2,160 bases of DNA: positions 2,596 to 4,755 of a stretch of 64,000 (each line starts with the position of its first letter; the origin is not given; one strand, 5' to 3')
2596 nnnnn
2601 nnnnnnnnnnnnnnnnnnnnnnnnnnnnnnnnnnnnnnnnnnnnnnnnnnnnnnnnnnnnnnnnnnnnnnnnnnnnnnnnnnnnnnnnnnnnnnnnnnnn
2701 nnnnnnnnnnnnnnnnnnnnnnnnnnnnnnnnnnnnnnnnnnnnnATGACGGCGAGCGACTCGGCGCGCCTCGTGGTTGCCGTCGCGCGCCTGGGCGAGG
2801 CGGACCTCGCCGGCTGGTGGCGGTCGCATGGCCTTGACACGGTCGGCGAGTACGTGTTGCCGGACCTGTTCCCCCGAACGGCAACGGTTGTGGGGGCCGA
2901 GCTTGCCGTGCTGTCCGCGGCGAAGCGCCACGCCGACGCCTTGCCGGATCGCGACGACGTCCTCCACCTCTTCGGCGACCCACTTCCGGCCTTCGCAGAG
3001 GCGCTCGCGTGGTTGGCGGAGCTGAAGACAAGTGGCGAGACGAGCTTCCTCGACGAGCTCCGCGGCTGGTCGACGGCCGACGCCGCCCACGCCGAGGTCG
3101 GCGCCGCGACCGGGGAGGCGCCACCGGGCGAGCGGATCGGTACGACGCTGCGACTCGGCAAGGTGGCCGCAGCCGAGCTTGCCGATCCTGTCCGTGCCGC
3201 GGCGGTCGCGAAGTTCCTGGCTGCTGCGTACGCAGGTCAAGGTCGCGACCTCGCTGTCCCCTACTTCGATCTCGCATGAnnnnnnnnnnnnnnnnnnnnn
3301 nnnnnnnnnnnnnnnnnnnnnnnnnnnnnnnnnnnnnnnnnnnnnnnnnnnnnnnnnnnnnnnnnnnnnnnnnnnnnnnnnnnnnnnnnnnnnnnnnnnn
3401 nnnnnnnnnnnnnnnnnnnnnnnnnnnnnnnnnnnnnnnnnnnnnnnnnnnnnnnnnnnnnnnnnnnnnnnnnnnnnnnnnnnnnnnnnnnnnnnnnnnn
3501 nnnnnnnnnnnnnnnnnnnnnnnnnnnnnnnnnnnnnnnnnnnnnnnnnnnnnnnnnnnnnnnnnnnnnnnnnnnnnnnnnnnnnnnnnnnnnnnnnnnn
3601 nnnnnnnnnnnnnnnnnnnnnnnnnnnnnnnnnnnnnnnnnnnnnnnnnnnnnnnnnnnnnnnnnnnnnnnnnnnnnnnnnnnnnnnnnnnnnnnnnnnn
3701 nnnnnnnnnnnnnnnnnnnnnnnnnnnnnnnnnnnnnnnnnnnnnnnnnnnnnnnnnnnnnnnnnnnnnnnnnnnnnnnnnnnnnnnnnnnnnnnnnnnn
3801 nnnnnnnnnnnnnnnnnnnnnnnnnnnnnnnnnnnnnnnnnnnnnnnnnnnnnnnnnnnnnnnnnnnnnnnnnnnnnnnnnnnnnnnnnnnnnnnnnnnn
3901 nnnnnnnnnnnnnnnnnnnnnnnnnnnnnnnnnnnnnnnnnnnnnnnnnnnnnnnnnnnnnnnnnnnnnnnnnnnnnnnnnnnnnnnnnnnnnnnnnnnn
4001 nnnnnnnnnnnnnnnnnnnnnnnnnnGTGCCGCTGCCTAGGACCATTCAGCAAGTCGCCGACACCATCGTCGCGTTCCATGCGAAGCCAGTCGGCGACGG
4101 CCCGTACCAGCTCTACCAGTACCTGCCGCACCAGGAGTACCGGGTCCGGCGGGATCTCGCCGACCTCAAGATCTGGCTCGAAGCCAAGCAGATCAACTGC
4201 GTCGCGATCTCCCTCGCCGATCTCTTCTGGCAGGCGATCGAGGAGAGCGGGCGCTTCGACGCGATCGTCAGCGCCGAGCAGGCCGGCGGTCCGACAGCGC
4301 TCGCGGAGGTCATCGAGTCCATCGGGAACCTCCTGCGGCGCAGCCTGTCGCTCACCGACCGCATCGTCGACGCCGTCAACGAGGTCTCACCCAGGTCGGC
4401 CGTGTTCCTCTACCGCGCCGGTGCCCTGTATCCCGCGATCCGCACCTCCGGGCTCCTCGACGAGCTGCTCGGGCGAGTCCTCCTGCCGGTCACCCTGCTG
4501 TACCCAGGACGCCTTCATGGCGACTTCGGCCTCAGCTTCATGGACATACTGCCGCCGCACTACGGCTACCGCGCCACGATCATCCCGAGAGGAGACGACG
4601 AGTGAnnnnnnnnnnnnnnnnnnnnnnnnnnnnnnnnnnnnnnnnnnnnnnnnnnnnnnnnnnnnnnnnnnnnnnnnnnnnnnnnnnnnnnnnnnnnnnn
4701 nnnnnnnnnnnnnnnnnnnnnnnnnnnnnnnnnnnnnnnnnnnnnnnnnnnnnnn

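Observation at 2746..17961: Complete type-1-order BREX operon with a leading brxE-like gene and a trailing GmrSD nuclease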

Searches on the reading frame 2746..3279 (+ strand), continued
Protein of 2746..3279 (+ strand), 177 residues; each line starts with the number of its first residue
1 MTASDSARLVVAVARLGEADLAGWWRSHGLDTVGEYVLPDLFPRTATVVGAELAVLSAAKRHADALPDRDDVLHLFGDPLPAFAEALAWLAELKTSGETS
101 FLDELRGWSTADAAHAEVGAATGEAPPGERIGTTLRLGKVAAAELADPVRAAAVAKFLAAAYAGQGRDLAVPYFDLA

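Call 46: search_protein_families(library=padloc, proteins=[L001:3-1457:+, L001:1421-2185:+, L002:1-1506:+], max_evalue=0.01)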
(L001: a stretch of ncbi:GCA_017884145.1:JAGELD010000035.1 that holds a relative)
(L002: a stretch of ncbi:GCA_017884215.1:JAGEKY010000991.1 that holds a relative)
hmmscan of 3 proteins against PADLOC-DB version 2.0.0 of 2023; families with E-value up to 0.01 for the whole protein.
L001:3-1457:+ (484 aa): 7 families
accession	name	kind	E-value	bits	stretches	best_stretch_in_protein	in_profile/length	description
PDLC01148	RecD_like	-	1.1e-17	61.6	1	89-256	313-477/719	RecD/Tra ATPase fused to N-terminal HHH domain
PDLC01734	typeIV_RecD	-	2.1e-16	57.3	1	89-312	339-559/763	RecD_0_IVD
PDLC05064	PDC-S68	-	1.6e-09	34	1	92-235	688-833/1273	-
PDLC05066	PDC-S68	-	9e-05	18.6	1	89-254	578-753/1202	-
PDLC05065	PDC-S68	-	0.00075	15.4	1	104-222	618-741/1221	-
PDLC03920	MkoA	-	0.0036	13.6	1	89-130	615-655/1112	-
PDLC00106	GajB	-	0.0043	13.6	0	187-251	209-275/577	UrvD helicase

L001:1421-2185:+ (254 aa): 0 families

L002:1-1506:+ (501 aa): 1 family
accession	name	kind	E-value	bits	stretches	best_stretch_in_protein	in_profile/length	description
PDLC01734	typeIV_RecD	-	0.00026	17.4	1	141-230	623-713/763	RecD_0_IVD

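Call 48: find_encoding_contigs(protein=P0104, flank=10000, max_places=1)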
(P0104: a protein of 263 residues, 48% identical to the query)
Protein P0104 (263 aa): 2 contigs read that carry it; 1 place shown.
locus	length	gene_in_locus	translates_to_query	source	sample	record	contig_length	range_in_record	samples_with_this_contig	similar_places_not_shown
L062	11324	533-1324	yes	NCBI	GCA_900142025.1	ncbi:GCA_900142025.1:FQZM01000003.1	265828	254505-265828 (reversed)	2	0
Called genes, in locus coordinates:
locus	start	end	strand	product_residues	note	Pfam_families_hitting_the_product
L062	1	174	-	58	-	?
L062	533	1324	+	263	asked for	PF26412:BrxE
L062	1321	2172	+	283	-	PF08849:BrxA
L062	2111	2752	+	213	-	PF08747:BrxB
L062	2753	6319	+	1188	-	-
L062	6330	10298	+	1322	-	PF02384:N6_Mtase (faint), PF20473:MmeI_Mtase, PF07669:Eco57I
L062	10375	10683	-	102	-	PF14213:DUF4325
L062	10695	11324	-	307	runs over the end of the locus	-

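Call 53: fold_search(model_id=the predicted structure, library=viral)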
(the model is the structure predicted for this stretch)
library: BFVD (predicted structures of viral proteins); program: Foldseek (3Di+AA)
matches with E <= 10: 9; with E <= 0.001: 0
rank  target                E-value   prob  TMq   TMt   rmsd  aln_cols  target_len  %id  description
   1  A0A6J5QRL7            1.1e+00  0.08  0.17  0.09  12.0       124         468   14  Uncharacterized protein [uncultured Caudovirales phage]
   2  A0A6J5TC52            5.1e+00  0.04  0.21  0.10   9.6       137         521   16  Uncharacterized protein [uncultured Caudovirales phage]
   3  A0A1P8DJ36            5.6e+00  0.03  0.23  0.21  13.6       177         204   14  (no name in the UniProt tables at hand)
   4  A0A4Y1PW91            6.9e+00  0.03  0.18  0.12  12.2       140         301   16  (no name in the UniProt tables at hand)
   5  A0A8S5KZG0            7.7e+00  0.01  0.12  0.07  17.8       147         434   16  Maturation protein [ssRNA phage SRR5466338_3]
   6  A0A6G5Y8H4            8.1e+00  0.06  0.28  0.39   6.2       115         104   16  (no name in the UniProt tables at hand)
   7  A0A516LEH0            8.5e+00  0.03  0.17  0.22   8.5        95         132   17  (no name in the UniProt tables at hand)
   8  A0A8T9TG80            9.4e+00  0.02  0.18  0.15  12.2       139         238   11  (no name in the UniProt tables at hand)
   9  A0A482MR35            9.4e+00  0.01  0.16  0.14  15.1       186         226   11  Uncharacterized protein [Escherichia phage vB_EcoP_WFI101126]

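Call 57: search_protein_representatives(alignment_id=A3)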
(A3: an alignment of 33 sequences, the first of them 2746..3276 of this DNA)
Query: 33 sequences, 181 profile positions. Proteins with E-value up to 0.001 (for the whole library): 559; up to 1e-10: 133; up to 1e-30: 37. The best 150 are listed.
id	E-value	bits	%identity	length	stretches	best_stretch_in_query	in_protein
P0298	2.6e-68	245.6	-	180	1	9-180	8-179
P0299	6.6e-61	221.5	-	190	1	6-179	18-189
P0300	1.4e-57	210.6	-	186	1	9-180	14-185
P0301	4.1e-55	202.6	-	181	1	6-179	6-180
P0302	7.5e-54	198.5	-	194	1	9-180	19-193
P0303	4.3e-53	196.0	-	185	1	4-180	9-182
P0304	6.1e-53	195.5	-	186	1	7-180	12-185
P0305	2.0e-52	193.9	-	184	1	5-179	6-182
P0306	2.8e-52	193.4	-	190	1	8-179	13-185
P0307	2.2e-49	183.9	-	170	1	10-178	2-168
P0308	8.9e-49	182.0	-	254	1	9-180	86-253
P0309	1.1e-48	181.7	-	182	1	9-178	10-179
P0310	2.8e-47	177.1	-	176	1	10-180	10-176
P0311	1.4e-45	171.5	-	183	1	7-180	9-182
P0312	1.2e-44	168.5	-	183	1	8-180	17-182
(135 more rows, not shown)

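Call 61: search_dna_similar(query=window:2746-3276:+, collection=plasmids, mode=protein, max_evalue=0.001, max_rows=20)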
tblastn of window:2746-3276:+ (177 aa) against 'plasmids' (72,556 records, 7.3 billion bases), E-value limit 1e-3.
No match.

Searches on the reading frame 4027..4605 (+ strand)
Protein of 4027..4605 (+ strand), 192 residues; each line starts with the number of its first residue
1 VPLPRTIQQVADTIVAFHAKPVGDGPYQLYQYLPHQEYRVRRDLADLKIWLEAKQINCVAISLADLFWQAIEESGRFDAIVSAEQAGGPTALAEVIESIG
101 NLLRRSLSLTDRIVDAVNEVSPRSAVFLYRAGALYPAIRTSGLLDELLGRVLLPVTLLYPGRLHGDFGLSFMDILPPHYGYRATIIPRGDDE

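Call 4: search_protein_families(library=pfam, proteins=[window:4027-4605:+], max_evalue=0.01)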
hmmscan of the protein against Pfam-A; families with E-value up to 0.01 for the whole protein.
window:4027-4605:+ (192 aa): 1 family
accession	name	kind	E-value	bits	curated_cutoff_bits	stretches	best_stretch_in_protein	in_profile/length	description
PF08747.16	BrxB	-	1.4e-16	61.1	26.8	1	60-184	2-122/124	BREX protein BrxB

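Call 5: search_protein_families(library=padloc, proteins=[window:4027-4605:+], max_evalue=0.01)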
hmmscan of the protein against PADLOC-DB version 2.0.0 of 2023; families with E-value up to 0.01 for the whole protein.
window:4027-4605:+ (192 aa): 8 families
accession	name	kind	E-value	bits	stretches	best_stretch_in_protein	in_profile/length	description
PDLC02459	BrxB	-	1.3e-24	85.1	1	25-185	29-202/203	BrxB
PDLC02463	BrxB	-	2.9e-15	54.8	1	26-185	32-188/193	BrxB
PDLC02464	BrxB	-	6.2e-15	53.1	1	125-185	18-78/79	BrxB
PDLC02465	BrxB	-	8.1e-10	37.1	1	31-183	33-185/190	BrxB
PDLC02461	BrxB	-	6.1e-08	30.6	1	30-164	39-169/200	BrxB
PDLC02467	BrxB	-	7.3e-05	20.6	1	108-178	105-176/193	BrxB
PDLC02468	BrxB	-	0.0025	16.2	1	63-162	6-102/135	BrxB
PDLC02462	BrxB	-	0.0041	15.1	0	26-165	28-178/202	BrxB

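Call 6: search_protein_families(library=ncbifam, proteins=[window:4027-4605:+], max_evalue=0.1)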
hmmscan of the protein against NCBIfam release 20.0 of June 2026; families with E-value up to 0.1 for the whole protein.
window:4027-4605:+ (192 aa): 1 family
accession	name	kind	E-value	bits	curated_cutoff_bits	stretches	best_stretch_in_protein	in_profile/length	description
NF045468.1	Opp5A_nikA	equivalog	0.064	11.7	600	1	14-43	153-180/488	nickel ABC transporter substrate-binding protein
